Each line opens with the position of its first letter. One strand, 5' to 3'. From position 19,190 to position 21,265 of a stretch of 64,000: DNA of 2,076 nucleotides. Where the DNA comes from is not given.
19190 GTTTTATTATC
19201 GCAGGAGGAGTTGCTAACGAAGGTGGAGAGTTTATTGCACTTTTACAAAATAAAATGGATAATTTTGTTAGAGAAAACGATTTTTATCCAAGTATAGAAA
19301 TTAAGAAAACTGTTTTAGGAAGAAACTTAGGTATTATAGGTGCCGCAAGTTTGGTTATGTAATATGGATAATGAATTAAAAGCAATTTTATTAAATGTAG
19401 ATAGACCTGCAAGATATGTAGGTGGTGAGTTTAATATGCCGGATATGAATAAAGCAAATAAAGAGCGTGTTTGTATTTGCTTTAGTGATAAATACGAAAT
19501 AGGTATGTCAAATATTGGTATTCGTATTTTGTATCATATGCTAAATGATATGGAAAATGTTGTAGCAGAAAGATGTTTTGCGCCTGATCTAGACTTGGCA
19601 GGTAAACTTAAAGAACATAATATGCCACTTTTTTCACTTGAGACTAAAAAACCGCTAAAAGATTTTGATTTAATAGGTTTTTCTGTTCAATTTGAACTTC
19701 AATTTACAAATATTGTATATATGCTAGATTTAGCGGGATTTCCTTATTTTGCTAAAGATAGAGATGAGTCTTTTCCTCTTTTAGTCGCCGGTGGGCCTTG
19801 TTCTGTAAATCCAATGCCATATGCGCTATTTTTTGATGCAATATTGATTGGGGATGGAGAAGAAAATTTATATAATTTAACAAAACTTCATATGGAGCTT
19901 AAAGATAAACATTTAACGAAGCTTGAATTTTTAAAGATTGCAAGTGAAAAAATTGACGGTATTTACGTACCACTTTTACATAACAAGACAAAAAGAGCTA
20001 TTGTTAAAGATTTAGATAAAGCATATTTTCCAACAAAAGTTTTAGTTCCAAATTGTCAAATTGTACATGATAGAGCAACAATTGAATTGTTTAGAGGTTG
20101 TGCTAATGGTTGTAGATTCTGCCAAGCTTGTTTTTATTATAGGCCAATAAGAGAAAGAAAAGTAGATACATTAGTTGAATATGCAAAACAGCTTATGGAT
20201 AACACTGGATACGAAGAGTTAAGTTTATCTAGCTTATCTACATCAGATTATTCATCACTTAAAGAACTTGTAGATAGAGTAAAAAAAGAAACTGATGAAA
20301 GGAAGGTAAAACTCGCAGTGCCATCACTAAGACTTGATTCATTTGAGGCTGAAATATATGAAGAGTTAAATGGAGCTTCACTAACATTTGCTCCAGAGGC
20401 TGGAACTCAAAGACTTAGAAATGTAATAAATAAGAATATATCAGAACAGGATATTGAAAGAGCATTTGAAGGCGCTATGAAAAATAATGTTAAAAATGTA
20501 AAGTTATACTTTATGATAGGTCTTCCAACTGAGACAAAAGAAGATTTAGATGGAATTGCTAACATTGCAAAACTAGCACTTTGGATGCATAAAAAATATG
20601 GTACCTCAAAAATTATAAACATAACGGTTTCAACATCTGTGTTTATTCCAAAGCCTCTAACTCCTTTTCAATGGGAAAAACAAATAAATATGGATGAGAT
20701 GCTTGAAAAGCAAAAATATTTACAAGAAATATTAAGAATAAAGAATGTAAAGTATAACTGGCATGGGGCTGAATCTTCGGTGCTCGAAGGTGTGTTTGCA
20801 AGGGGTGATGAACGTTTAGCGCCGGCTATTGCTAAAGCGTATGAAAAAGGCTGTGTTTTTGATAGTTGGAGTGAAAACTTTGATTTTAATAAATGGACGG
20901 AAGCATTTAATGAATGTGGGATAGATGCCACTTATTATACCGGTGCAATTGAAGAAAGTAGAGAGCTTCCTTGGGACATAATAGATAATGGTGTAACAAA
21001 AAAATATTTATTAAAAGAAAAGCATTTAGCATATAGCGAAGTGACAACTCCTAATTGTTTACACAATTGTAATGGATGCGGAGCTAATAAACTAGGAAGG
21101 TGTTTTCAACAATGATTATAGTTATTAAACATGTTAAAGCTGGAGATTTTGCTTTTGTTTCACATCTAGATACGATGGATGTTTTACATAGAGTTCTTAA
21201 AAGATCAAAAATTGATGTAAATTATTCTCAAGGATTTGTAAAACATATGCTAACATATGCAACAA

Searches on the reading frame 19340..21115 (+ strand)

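Call 64: search_protein_families(library=pfam, proteins=[window:19340-21115:+], max_evalue=0.00001)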
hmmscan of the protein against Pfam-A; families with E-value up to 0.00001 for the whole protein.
window:19340-21115:+ (591 aa): 2 families
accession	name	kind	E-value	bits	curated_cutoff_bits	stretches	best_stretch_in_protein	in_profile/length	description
PF19864.5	Radical_SAM_N2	-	2e-54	183.6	29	1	60-211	1-151/151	Radical SAM proteins, N-terminal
PF04055.27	Radical_SAM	-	4.7e-20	72.9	29.5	1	248-408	1-164/166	Radical SAM superfamily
